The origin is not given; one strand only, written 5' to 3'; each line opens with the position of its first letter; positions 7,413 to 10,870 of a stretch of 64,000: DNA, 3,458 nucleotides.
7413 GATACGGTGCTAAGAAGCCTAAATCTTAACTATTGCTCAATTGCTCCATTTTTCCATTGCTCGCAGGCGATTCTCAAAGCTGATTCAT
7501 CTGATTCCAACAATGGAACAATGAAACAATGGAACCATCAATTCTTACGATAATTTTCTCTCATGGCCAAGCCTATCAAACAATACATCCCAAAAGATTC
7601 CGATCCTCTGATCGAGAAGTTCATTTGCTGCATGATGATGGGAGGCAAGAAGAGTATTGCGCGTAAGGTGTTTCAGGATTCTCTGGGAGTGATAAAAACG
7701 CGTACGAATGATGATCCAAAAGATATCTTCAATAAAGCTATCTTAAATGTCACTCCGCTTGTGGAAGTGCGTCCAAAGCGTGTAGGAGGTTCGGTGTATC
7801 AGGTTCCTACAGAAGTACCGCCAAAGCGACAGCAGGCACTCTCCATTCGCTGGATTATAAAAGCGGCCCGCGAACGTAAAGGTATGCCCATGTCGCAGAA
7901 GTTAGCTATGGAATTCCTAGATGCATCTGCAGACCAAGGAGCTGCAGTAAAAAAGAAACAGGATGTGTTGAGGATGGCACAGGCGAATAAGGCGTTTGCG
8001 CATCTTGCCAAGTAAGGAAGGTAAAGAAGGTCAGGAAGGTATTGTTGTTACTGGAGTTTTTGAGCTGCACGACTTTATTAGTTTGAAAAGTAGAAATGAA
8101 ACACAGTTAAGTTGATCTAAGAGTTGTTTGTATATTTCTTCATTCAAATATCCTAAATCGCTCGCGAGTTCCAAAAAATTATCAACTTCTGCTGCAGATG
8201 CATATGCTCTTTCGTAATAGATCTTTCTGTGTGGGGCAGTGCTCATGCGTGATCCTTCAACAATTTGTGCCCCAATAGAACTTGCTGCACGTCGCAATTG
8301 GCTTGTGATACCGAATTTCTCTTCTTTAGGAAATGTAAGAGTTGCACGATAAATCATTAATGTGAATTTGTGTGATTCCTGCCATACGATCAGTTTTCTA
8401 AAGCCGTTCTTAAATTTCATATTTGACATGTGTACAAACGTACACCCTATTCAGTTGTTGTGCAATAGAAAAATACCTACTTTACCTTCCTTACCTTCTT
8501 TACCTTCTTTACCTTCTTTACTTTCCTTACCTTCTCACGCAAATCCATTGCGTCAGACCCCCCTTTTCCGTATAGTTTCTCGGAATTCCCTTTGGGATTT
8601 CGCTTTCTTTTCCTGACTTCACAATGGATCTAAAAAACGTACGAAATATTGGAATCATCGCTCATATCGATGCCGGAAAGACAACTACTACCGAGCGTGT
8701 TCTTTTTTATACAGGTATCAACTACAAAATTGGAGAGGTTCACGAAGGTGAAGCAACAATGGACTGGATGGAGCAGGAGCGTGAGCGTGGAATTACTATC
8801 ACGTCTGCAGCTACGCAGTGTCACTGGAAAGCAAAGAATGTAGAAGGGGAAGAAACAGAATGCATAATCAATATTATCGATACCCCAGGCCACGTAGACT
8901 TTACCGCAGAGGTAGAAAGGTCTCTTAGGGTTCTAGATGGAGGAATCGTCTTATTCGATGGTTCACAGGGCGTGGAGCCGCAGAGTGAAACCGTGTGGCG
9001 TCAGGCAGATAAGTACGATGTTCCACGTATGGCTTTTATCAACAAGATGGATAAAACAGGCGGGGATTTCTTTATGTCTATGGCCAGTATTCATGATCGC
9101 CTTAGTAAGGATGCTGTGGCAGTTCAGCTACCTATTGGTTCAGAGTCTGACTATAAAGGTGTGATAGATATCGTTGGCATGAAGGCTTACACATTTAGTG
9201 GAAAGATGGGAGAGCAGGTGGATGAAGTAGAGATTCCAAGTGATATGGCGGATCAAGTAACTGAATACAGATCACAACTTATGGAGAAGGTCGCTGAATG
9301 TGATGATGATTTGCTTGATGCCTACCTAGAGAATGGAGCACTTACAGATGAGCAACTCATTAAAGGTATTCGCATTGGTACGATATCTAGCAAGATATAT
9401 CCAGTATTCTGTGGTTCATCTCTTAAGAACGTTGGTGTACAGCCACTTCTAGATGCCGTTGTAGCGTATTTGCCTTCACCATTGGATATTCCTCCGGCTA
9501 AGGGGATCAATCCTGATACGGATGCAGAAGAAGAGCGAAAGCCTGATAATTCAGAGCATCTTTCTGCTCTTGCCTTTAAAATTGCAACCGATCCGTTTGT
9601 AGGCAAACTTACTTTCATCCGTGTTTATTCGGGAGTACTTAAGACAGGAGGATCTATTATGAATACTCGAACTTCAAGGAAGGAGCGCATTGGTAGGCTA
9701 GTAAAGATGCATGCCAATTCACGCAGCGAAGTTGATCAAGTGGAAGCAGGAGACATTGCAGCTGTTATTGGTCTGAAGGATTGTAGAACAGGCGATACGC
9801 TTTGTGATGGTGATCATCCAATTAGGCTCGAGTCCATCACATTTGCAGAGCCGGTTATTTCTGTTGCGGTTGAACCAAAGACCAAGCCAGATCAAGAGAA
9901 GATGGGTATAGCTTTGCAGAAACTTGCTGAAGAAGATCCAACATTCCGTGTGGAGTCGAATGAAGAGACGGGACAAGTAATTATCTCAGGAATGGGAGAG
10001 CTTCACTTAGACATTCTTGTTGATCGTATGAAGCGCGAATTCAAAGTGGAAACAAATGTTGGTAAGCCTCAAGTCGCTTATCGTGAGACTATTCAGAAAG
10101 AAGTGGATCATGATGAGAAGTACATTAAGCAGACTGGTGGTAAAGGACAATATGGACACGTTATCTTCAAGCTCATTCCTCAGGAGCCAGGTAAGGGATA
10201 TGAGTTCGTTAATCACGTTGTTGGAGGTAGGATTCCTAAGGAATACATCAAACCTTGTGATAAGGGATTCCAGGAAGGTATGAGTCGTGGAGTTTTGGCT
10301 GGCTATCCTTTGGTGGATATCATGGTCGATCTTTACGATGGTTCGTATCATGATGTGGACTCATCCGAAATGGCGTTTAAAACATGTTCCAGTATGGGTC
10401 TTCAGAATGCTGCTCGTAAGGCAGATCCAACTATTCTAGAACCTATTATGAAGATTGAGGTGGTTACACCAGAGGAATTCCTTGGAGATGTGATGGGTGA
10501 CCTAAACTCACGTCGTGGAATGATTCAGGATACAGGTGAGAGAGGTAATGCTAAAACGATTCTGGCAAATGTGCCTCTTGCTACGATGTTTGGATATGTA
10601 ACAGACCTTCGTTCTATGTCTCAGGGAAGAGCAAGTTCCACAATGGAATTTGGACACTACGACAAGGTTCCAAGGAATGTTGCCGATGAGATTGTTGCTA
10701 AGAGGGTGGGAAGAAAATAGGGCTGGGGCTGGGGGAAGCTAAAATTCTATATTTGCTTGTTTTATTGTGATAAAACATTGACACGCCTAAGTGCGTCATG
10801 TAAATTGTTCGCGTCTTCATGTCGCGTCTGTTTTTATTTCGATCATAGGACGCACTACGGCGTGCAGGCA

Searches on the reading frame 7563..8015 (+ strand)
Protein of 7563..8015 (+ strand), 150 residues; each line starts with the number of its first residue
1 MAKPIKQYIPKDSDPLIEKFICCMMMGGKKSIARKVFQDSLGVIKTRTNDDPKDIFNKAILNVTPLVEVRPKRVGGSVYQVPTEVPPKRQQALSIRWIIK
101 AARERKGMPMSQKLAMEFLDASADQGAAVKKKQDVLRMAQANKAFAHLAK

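Call 57: search_protein_families(library=pfam, proteins=[window:7563-8015:+], max_evalue=0.01)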
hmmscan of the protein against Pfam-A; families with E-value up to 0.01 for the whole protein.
window:7563-8015:+ (150 aa): 1 family
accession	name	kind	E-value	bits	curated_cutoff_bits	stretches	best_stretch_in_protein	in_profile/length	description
PF00177.27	Ribosomal_S7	-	3.1e-50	170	24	1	11-143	16-148/148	Ribosomal protein S7p/S5e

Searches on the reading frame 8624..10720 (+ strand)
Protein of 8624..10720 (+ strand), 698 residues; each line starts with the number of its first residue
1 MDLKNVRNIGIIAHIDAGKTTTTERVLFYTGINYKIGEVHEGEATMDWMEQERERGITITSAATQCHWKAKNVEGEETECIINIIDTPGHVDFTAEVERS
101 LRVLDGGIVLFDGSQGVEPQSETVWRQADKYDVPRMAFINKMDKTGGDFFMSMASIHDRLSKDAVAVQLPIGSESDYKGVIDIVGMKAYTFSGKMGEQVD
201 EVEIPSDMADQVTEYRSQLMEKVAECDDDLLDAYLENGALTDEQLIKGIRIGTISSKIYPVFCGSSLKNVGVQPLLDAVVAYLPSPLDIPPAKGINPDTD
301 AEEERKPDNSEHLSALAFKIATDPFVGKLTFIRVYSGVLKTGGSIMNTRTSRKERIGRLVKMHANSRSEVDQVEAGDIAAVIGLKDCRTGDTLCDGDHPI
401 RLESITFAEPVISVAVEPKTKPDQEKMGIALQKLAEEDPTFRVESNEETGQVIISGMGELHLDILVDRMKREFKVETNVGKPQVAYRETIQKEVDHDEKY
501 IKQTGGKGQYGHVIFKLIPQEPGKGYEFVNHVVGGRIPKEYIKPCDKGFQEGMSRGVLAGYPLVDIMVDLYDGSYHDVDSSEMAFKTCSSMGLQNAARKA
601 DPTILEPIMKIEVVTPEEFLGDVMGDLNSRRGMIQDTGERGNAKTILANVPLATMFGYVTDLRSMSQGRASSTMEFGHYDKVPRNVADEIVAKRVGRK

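Call 10: find_encoding_contigs(protein=window:8624-10720:+, flank=10000, max_places=3)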
Protein window:8624-10720:+ (698 aa): 1 contig read that carries it; 1 place shown.
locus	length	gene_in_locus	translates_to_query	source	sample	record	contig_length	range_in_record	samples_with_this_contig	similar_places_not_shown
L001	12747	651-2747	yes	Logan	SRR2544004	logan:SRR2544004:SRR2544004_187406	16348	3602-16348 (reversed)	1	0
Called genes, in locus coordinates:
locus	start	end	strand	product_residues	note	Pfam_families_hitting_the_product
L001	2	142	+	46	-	?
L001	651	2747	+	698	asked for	PF00009:GTP_EFTU, PF03144:GTP_EFTU_D2, PF22042:EF-G_D2, PF14492:EFG_III, PF16658:RF3_C (weak), PF03764:EFG_IV, PF00679:EFG_C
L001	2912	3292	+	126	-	PF01371:Trp_repressor, PF13384:HTH_23 (weak)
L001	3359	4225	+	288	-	PF01634:HisG, PF08029:HisG_C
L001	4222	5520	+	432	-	PF00815:Histidinol_dh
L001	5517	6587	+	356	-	PF00155:Aminotran_1_2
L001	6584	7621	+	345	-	PF08645:PNK3P, PF13419:HAD_2 (faint), PF13242:Hydrolase_like, PF00475:IGPD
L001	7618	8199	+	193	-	PF07685:GATase_3 (weak), PF00117:GATase, PF01174:SNO (weak)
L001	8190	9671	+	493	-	PF00977:His_biosynth, PF05690:ThiG (faint), PF01207:Dus (faint), PF02581:TMP-TENI (faint), PF01180:DHO_dh (faint), PF01884:PcrB (faint), PF03060:NMO (faint), PF00977:His_biosynth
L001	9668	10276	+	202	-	PF01502:PRA-CH, PF01503:PRA-PH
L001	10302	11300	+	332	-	PF00383:dCMP_cyt_deam_1, PF14437:MafB19-deam (faint), PF01872:RibD_C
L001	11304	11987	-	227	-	PF02525:Flavodoxin_2, PF03358:FMN_red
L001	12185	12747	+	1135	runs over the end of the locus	PF08471:Ribonuc_red_2_N, PF02867:Ribonuc_red_lgC, PF12637:TSCPD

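Call 42: find_homologous_proteins(query=window:8624-10720:+, max_evalue=1e-100)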
Query window:8624-10720:+ (698 aa): 8000 proteins with E <= 1e-100 among 8000 candidates; the best 120 are listed.
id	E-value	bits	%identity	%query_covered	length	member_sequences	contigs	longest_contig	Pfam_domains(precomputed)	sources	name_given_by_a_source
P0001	0.0e+0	1579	100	100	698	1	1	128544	PF00679.31,PF14492.13,PF00009.34,PF03764.25,PF16658.12,PF03144.32,PF22042.3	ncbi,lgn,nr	ncbi:elongation factor G [Patescibacteria group bacterium]|nr:elongation factor G [Patescibacteria g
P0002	0.0e+0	1520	95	100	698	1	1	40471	PF00679.31,PF14492.13,PF00009.34,PF03764.25,PF16658.12,PF03144.32,PF22042.3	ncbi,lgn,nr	ncbi:MAG: elongation factor G [Kiritimatiellales bacterium]|nr:elongation factor G [Kiritimatiellale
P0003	0.0e+0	1497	94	100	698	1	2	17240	PF00679.31,PF14492.13,PF00009.34,PF03764.25,PF16658.12,PF03144.32,PF22042.3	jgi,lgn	-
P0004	0.0e+0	1464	91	100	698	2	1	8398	PF00679.31,PF14492.13,PF00009.34,PF03764.25,PF16658.12,PF03144.32,PF22042.3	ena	-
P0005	0.0e+0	1459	91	100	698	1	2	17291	PF00679.31,PF14492.13,PF00009.34,PF03764.25,PF16658.12,PF03144.32,PF22042.3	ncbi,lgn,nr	ncbi:elongation factor G [Patescibacteria group bacterium]|nr:elongation factor G [Patescibacteria g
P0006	0.0e+0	1396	86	100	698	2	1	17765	PF00679.31,PF14492.13,PF00009.34,PF03764.25,PF16658.12,PF03144.32,PF22042.3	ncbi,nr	ncbi:elongation factor G [Patescibacteria group bacterium]|nr:elongation factor G [Patescibacteria g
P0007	0.0e+0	1369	84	100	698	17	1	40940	PF00679.31,PF14492.13,PF00009.34,PF03764.25,PF16658.12,PF03144.32,PF22042.3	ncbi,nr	ncbi:MAG: elongation factor G [Candidatus Peribacteraceae bacterium]|nr:elongation factor G [Candida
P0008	0.0e+0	1353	90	93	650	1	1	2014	PF00679.31,PF14492.13,PF00009.34,PF03764.25,PF16658.12,PF03144.32,PF22042.3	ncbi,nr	ncbi:elongation factor G, partial [Patescibacteria group bacterium]|nr:elongation factor G [Patescib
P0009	0.0e+0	1340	83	100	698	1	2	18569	PF00679.31,PF14492.13,PF00009.34,PF03764.25,PF16658.12,PF03144.32,PF22042.3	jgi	-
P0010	0.0e+0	1329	82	100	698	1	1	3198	PF00679.31,PF14492.13,PF00009.34,PF03764.25,PF16658.12,PF03144.32,PF22042.3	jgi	-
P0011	0.0e+0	1321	82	100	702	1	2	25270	PF00679.31,PF14492.13,PF00009.34,PF03764.25,PF16658.12,PF03144.32,PF22042.3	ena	-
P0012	0.0e+0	1319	81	100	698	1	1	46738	PF00679.31,PF14492.13,PF00009.34,PF03764.25,PF16658.12,PF03144.32,PF22042.3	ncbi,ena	-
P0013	0.0e+0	1318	81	100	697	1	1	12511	PF00679.31,PF14492.13,PF00009.34,PF03764.25,PF16658.12,PF03144.32,PF22042.3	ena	-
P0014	0.0e+0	1314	83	100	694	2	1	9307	PF00679.31,PF14492.13,PF00009.34,PF03764.25,PF16658.12,PF03144.32,PF22042.3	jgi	-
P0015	0.0e+0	1311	80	100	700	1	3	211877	PF00679.31,PF14492.13,PF00009.34,PF03764.25,PF16658.12,PF03144.32,PF22042.3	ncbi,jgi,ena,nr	ncbi:elongation factor G [Candidatus Peregrinibacteria bacterium CG10_big_fil_rev_8_21_14_0_10_55_24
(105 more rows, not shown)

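Call 46: find_encoding_contigs(protein=P0002, flank=10000, max_places=2)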
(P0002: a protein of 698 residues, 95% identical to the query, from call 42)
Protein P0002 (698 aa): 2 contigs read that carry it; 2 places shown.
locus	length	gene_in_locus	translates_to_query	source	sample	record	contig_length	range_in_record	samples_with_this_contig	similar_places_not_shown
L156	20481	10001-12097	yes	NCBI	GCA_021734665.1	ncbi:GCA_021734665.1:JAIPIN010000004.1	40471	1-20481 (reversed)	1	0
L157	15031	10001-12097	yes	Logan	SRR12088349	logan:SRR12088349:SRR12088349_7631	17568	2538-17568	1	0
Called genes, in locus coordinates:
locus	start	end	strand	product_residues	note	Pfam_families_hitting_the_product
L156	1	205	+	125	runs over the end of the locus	-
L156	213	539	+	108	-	-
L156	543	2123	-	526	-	PF13231:PMT_2 (weak)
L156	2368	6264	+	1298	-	PF04997:RNA_pol_Rpb1_1, PF00623:RNA_pol_Rpb1_2, PF04983:RNA_pol_Rpb1_3, PF05000:RNA_pol_Rpb1_4, PF04998:RNA_pol_Rpb1_5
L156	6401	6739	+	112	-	-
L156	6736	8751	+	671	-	-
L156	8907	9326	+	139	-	PF00164:Ribosom_S12_S23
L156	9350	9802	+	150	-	PF00177:Ribosomal_S7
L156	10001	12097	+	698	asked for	PF00009:GTP_EFTU, PF03144:GTP_EFTU_D2, PF22042:EF-G_D2, PF14492:EFG_III, PF16658:RF3_C (weak), PF03764:EFG_IV, PF00679:EFG_C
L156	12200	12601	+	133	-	PF01371:Trp_repressor, PF13384:HTH_23 (faint)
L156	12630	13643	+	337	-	PF00383:dCMP_cyt_deam_1, PF01872:RibD_C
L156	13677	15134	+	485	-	PF00474:SSF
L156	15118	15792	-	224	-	PF02525:Flavodoxin_2, PF03358:FMN_red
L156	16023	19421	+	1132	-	PF08471:Ribonuc_red_2_N, PF02867:Ribonuc_red_lgC, PF12637:TSCPD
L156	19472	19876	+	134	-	-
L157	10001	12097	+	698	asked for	PF00009:GTP_EFTU, PF03144:GTP_EFTU_D2, PF22042:EF-G_D2, PF14492:EFG_III, PF16658:RF3_C (weak), PF03764:EFG_IV, PF00679:EFG_C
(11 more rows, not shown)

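Call 47: find_encoding_contigs(protein=P0005, flank=10000, max_places=2)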
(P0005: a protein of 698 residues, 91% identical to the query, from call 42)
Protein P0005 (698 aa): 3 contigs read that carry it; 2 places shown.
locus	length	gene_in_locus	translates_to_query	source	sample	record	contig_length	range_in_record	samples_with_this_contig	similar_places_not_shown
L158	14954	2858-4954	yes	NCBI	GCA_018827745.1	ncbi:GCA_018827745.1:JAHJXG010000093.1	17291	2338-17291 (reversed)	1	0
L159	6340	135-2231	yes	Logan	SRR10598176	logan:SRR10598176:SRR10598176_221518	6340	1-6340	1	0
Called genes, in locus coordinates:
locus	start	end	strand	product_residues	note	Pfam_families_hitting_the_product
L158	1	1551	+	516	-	PF04998:RNA_pol_Rpb1_5, PF25984:BSH_YknX (faint)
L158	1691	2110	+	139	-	PF00164:Ribosom_S12_S23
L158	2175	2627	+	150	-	PF00177:Ribosomal_S7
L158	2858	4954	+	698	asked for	PF00009:GTP_EFTU, PF03144:GTP_EFTU_D2, PF22042:EF-G_D2, PF14492:EFG_III, PF16658:RF3_C (weak), PF03764:EFG_IV, PF00679:EFG_C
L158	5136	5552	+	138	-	PF01371:Trp_repressor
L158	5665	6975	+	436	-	PF01502:PRA-CH, PF01634:HisG, PF08029:HisG_C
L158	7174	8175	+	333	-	PF00383:dCMP_cyt_deam_1, PF01872:RibD_C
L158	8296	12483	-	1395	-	PF00395:SLH (weak)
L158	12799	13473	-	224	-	PF02525:Flavodoxin_2, PF03358:FMN_red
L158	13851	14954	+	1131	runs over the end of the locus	PF08471:Ribonuc_red_2_N, PF02867:Ribonuc_red_lgC, PF12637:TSCPD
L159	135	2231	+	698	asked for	PF00009:GTP_EFTU, PF03144:GTP_EFTU_D2, PF22042:EF-G_D2, PF14492:EFG_III, PF16658:RF3_C (weak), PF03764:EFG_IV, PF00679:EFG_C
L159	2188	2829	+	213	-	PF01371:Trp_repressor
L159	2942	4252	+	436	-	PF01502:PRA-CH, PF01634:HisG, PF08029:HisG_C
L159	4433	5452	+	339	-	PF00383:dCMP_cyt_deam_1, PF01872:RibD_C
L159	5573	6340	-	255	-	?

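Call 48: find_encoding_contigs(protein=P0006, flank=10000, max_places=2)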
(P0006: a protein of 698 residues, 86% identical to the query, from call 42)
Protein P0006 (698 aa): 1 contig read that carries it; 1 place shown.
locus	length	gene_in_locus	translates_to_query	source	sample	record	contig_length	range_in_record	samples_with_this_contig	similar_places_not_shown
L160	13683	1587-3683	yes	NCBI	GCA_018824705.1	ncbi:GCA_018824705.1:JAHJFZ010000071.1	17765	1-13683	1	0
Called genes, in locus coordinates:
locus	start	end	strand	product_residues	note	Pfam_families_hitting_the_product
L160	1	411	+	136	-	PF00164:Ribosom_S12_S23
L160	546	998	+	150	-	PF00177:Ribosomal_S7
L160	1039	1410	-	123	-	PF05635:23S_rRNA_IVP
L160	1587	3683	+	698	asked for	PF00009:GTP_EFTU, PF03144:GTP_EFTU_D2, PF22042:EF-G_D2, PF14492:EFG_III, PF16658:RF3_C (weak), PF03764:EFG_IV, PF00679:EFG_C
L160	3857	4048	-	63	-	-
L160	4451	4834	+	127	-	PF01371:Trp_repressor, PF13384:HTH_23 (weak)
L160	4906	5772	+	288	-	PF01634:HisG, PF08029:HisG_C (weak)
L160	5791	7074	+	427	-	PF00815:Histidinol_dh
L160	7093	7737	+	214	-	PF00475:IGPD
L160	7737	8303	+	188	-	PF00117:GATase, PF01174:SNO (weak), PF07685:GATase_3 (weak)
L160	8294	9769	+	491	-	PF00977:His_biosynth, PF01180:DHO_dh (faint), PF05690:ThiG (faint), PF01884:PcrB (faint), PF00290:Trp_syntA (faint), PF00478:IMPDH (faint), PF00977:His_biosynth, PF01207:Dus (weak), +2 more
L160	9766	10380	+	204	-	PF01502:PRA-CH, PF01503:PRA-PH, PF03819:MazG (weak)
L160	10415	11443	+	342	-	PF00383:dCMP_cyt_deam_1, PF01872:RibD_C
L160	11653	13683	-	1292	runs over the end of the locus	PF00395:SLH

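Call 49: find_encoding_contigs(protein=P0007, flank=10000, max_places=2)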
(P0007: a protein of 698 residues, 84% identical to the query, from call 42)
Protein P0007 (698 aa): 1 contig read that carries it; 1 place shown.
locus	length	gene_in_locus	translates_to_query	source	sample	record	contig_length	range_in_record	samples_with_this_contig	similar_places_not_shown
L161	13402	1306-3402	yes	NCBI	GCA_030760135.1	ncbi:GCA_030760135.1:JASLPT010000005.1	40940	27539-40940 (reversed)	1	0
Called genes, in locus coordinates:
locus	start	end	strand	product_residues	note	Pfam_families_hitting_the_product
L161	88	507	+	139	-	PF00164:Ribosom_S12_S23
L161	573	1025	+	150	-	PF00177:Ribosomal_S7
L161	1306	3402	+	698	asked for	PF00009:GTP_EFTU, PF03144:GTP_EFTU_D2, PF22042:EF-G_D2, PF14492:EFG_III, PF16658:RF3_C, PF03764:EFG_IV, PF00679:EFG_C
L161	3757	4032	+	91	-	-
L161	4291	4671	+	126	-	PF01371:Trp_repressor, PF13384:HTH_23 (weak)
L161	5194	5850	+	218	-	-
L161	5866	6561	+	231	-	-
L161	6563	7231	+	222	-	PF01634:HisG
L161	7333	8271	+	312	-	PF00383:dCMP_cyt_deam_1, PF01872:RibD_C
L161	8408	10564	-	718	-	-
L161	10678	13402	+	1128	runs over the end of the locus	PF08471:Ribonuc_red_2_N, PF02867:Ribonuc_red_lgC, PF12637:TSCPD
